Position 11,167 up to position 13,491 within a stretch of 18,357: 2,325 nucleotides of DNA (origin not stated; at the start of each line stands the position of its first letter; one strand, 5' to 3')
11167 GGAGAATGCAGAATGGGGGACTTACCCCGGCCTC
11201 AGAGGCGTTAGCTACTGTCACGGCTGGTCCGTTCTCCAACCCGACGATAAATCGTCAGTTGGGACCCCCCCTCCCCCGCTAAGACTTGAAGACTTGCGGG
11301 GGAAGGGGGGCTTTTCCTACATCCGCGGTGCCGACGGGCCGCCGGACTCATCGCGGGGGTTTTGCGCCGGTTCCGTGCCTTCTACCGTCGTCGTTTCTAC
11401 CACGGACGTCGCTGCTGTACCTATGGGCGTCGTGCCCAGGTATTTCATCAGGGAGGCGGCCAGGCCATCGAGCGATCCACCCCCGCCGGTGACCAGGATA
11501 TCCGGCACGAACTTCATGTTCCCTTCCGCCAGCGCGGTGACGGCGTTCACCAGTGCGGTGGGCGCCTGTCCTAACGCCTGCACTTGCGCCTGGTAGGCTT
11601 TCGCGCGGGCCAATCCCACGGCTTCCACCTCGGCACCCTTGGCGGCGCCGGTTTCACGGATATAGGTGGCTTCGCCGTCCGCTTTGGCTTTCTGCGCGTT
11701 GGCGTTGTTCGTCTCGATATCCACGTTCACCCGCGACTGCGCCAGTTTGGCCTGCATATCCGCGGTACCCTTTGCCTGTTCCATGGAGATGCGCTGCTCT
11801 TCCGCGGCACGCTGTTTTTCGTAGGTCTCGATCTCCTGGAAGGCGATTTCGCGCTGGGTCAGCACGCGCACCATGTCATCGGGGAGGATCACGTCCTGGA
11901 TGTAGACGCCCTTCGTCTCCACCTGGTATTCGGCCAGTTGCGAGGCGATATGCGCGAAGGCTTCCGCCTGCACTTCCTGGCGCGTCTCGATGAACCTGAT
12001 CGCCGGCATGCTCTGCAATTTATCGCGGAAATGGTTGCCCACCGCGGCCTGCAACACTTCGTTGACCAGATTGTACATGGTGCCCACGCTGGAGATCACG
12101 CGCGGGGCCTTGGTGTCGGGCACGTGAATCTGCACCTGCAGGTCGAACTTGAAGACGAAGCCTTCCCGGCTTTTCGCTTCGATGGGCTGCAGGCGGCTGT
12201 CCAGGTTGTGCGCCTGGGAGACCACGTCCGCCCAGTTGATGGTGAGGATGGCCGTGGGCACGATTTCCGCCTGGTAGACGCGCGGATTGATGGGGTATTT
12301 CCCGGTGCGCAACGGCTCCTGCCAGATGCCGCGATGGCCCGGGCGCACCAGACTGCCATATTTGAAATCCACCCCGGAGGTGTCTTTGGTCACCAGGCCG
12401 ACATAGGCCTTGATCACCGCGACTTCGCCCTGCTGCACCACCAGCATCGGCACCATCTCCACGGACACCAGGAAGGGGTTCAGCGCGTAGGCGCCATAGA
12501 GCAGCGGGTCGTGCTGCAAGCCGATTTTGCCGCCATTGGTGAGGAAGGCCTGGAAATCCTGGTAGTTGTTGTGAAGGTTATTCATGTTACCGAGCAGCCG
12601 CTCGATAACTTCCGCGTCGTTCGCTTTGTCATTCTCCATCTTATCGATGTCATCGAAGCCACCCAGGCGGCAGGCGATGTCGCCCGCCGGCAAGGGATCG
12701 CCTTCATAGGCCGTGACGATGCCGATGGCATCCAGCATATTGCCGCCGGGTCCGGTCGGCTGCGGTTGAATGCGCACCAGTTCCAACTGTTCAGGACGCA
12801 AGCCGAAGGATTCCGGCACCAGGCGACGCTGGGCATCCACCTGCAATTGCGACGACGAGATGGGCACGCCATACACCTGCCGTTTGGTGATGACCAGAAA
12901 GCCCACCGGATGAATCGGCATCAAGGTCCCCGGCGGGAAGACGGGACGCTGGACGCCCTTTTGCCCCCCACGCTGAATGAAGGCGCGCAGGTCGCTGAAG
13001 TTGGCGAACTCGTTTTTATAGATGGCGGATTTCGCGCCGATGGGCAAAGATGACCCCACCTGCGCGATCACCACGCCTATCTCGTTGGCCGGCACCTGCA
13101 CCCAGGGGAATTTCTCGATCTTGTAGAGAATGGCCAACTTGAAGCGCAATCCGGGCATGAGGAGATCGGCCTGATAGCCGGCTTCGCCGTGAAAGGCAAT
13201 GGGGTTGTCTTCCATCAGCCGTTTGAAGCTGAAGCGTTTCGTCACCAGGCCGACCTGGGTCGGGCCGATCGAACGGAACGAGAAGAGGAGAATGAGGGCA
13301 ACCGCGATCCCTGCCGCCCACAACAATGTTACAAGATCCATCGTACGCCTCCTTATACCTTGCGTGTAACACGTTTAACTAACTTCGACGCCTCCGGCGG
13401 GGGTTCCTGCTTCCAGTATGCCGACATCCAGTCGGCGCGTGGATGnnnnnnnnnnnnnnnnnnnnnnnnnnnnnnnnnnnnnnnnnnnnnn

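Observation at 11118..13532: Flotillin gene cassette bracketed by ~70-bp direct repeats that duplicate the 3' end of the terminase gene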

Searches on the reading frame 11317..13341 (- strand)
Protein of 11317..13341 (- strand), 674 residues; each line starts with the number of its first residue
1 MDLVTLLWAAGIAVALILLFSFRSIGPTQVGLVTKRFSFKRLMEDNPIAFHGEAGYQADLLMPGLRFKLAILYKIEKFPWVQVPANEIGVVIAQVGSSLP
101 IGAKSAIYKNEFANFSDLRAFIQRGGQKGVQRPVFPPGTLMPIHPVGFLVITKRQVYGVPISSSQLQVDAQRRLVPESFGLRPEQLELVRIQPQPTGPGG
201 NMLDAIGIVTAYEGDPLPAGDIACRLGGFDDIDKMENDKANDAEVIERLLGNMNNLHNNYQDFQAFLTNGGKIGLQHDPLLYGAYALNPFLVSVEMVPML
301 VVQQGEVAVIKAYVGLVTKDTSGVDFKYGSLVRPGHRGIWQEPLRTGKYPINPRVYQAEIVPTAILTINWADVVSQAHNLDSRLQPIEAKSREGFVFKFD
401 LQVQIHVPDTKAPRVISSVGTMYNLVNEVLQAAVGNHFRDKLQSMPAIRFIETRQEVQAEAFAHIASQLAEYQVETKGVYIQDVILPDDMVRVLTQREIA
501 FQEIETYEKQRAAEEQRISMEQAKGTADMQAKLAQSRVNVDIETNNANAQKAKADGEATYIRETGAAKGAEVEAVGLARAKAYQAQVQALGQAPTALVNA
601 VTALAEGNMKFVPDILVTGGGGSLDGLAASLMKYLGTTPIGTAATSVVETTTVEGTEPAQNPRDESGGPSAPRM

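Call 4: search_protein_families(library=pfam, proteins=[window:11317-13341:-], max_evalue=0.01)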
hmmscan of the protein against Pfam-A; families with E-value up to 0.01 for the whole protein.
window:11317-13341:- (674 aa): 2 families
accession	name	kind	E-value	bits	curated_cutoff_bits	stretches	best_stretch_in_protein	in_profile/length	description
PF01145.31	Band_7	-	5.3e-18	66.1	23.6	1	323-514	9-175/176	SPFH domain / Band 7 family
PF13421.11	Band_7_1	-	0.0038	17.3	24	1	424-497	131-206/211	SPFH domain-Band 7 family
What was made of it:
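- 11317..13341 (-): 674-aa SPFH/Band 7 (flotillin/YqiK-like) membrane protein gene. Pfam Band_7 E=5e-18 (call 4).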

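Call 6: find_encoding_contigs(protein=window:11320-13341:-, flank=10000, max_places=10)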
Protein window:11320-13341:- (674 aa): no gene with exactly this product is on record in the collection.

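Call 15: find_homologous_proteins(query=window:11320-13341:-)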
Query window:11320-13341:- (674 aa): 4884 proteins with E <= 0.001 among 8000 candidates; the best 120 are listed.
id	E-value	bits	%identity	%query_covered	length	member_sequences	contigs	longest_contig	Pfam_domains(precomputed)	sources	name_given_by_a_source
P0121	0.0e+0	1498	100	100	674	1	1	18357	PF01145.32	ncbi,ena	-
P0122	0.0e+0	1224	84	96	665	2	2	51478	PF01145.32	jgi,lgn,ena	-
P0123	0.0e+0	1185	82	95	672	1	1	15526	PF01145.32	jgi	jgi:uncharacterized membrane protein YqiK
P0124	0.0e+0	1175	83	92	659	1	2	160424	PF01145.32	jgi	-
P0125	0.0e+0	1172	81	96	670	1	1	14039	PF01145.32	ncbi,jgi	jgi:regulator of protease activity HflC (stomatin/prohibitin superfamily)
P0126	0.0e+0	1165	82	94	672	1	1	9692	PF01145.32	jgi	-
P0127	0.0e+0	1147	78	98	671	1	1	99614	PF01145.32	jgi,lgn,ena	-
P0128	0.0e+0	1129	79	93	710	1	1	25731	PF01145.32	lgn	-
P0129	0.0e+0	1122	80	92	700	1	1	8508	PF01145.32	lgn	-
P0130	0.0e+0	1121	75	96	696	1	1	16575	PF01145.32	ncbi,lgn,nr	ncbi:MAG: SPFH domain-containing protein [Armatimonadota bacterium]|nr:SPFH domain-containing protei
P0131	0.0e+0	1121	80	91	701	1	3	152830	PF01145.32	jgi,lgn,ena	-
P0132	0.0e+0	1120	78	95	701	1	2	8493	PF01145.32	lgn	-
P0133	0.0e+0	1119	79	92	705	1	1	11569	PF01145.32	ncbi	-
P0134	0.0e+0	1119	75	99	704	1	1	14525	PF01145.32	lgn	-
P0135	0.0e+0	1118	77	96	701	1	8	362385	PF01145.32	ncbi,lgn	-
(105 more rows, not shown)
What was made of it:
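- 11317..13341 (-): Homologues at 72-84% identity, named SPFH domain protein or YqiK by their sources (call 15).
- The inserted gene is a highly conserved, apparently vertically inherited gene, with 72-84% aa identity to hundreds of homologues (call 15). The window is a whole 18,357-bp MAG contig (call 15).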

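Call 16: find_encoding_contigs(protein=P0122, flank=10000, max_places=3)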
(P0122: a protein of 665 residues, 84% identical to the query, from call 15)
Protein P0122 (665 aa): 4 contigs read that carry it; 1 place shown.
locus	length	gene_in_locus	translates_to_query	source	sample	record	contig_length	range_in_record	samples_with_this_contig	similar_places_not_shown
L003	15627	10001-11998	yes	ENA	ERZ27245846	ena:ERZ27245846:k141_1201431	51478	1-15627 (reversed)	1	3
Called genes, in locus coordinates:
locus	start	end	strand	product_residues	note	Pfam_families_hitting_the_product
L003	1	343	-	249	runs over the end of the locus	-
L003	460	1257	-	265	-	PF01975:SurE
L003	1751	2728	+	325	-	-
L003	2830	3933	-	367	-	PF12802:MarR_2, PF13412:HTH_24 (weak)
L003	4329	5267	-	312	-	PF00676:E1_dh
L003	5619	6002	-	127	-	-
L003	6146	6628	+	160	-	-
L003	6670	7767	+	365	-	PF00383:dCMP_cyt_deam_1, PF14437:MafB19-deam (weak), PF01872:RibD_C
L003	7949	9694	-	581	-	PF00749:tRNA-synt_1c, PF03950:tRNA-synt_1c_C, PF20974:tRNA-synt_1c_C2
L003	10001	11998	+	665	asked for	PF01145:Band_7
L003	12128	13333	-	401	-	PF13527:Acetyltransf_9, PF00583:Acetyltransf_1 (faint)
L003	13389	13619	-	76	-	-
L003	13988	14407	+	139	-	PF01402:RHH_1, PF08753:NikR_C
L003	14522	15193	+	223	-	-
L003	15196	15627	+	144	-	?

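Call 17: find_encoding_contigs(protein=P0124, flank=10000, max_places=3)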
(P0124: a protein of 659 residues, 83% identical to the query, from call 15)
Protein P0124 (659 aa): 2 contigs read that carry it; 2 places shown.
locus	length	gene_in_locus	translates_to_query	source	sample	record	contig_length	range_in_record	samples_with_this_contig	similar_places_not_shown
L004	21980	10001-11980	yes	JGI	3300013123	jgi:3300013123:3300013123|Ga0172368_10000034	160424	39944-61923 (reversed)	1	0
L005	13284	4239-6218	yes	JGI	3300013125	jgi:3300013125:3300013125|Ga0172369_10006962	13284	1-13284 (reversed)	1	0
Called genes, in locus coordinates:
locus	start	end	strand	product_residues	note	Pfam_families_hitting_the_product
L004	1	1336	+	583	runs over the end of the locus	PF00361:Proton_antipo_M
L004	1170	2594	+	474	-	PF00361:Proton_antipo_M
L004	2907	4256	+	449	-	PF01654:Cyt_bd_oxida_I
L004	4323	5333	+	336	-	PF02322:Cyt_bd_oxida_II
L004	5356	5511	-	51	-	-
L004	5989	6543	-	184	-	PF04191:PEMT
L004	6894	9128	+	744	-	PF02901:PFL-like, PF01228:Gly_radical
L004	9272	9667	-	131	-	PF13473:Cupredoxin_1, PF23509:MSMEG_3727_PQQ-assoc (weak)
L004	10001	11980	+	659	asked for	PF01145:Band_7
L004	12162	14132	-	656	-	-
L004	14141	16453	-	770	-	-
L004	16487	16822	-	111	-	PF03551:PadR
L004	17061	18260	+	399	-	PF01408:GFO_IDH_MocA, PF22725:GFO_IDH_MocA_C3, PF02894:GFO_IDH_MocA_C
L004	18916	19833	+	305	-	PF05448:AXE1 (weak)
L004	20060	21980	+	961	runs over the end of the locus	PF00005:ABC_tran (faint), PF02463:SMC_N (faint), PF13191:AAA_16 (faint), PF13555:AAA_29 (faint), PF20703:nSTAND1 (faint), PF13304:AAA_21 (faint), PF17760:UvrA_inter, PF17755:UvrA_DNA-bind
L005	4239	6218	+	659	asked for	PF01145:Band_7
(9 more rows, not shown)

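Call 26: search_protein_families(library=phrogs, proteins=[window:11317-13341:-], max_evalue=0.01)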
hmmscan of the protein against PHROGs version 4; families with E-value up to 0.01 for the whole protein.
window:11317-13341:- (674 aa): 1 family
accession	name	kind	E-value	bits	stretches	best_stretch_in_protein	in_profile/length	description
phrog_200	-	other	5.9e-19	69.4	1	337-596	120-345/379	lipoprotein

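Call 27: search_protein_families(library=ncbifam, proteins=[window:11317-13341:-], max_evalue=0.01)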
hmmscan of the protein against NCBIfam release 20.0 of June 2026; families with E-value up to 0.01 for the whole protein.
window:11317-13341:- (674 aa): 0 families

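Call 45: find_encoding_contigs(protein=P0123, flank=6000, max_places=2)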
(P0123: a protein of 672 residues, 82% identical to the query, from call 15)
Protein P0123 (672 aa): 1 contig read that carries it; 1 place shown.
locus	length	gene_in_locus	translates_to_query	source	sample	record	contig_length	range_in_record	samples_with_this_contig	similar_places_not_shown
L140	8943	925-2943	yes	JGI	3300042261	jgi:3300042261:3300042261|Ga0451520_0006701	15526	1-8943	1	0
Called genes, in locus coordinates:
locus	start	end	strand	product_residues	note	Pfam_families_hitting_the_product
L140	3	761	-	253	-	?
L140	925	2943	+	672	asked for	PF01145:Band_7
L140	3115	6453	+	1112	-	-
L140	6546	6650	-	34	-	-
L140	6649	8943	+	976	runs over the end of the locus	PF06439:3keto-disac_hyd, PF13385:Laminin_G_3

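Call 46: find_encoding_contigs(protein=P0125, flank=6000, max_places=2)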
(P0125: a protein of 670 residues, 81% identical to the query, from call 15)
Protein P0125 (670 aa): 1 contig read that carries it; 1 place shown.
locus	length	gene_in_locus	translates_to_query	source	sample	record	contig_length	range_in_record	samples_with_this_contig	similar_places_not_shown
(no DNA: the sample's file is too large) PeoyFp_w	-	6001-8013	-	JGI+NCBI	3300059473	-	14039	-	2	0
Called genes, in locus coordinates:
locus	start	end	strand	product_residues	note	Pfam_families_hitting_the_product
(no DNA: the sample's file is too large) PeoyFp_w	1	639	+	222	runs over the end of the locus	PF12146:Hydrolase_4 (faint)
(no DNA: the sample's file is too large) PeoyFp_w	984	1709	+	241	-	PF00198:2-oxoacid_dh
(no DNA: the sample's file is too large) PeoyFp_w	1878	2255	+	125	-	-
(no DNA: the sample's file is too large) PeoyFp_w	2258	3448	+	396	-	PF01053:Cys_Met_Meta_PP, PF00155:Aminotran_1_2, PF00266:Aminotran_5, PF06838:Met_gamma_lyase (faint)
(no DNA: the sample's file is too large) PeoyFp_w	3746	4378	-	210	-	-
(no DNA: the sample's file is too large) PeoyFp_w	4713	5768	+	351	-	PF01380:SIS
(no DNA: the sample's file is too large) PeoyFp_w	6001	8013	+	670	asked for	PF01145:Band_7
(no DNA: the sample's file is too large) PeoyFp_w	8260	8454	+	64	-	PF00830:Ribosomal_L28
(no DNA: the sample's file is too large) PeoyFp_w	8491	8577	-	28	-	?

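Call 47: find_encoding_contigs(protein=P0127, flank=6000, max_places=2)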
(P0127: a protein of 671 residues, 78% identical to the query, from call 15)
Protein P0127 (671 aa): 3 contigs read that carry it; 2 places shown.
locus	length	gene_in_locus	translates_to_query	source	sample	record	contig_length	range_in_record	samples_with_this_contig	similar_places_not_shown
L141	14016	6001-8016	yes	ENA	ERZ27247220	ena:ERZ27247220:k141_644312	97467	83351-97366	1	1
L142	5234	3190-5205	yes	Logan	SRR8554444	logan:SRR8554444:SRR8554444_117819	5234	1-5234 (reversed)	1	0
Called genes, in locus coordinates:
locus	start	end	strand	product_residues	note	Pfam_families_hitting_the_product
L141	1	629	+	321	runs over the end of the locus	PF01208:URO-D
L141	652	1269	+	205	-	PF00300:His_Phos_1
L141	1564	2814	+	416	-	PF09234:DUF1963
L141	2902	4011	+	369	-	PF01208:URO-D (faint)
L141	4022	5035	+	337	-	PF01208:URO-D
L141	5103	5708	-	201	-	PF03729:DUF308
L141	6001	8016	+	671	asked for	PF01145:Band_7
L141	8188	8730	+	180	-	PF13668:Ferritin_2 (weak), PF02915:Rubrerythrin (weak)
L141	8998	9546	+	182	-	-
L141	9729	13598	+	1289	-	PF22842:Pel9A-like_beta_helix (weak), PF05048:NosD, PF13229:Beta_helix (weak)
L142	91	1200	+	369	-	PF01208:URO-D (faint)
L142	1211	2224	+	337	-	PF01208:URO-D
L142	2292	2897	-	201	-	PF03729:DUF308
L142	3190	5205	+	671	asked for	PF01145:Band_7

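Call 49: list_cluster_members(proteins=[P0121, P0008])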
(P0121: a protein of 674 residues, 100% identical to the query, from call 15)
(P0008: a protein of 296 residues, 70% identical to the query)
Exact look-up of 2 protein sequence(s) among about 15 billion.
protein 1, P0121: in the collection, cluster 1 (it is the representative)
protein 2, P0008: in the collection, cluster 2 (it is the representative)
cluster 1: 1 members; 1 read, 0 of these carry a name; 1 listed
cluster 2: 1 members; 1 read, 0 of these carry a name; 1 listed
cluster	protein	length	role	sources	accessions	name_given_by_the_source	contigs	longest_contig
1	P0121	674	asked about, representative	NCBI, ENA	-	-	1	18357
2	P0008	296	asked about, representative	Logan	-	-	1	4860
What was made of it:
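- Tried and rejected: The cluster lookup gave no accession or name (call 49).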

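Call 50: find_encoding_contigs(protein=P0121, flank=10000, max_places=3)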
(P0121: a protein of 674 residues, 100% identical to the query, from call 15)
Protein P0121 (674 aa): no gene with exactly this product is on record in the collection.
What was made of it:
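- Tried and rejected: Exact-protein lookup of the flotillin to recover the source record failed twice (calls 6, 50).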

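Call 55: search_protein_families(library=padloc, proteins=[window:11317-13341:-], max_evalue=0.01)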
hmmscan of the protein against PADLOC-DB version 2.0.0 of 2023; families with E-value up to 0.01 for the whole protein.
window:11317-13341:- (674 aa): 0 families
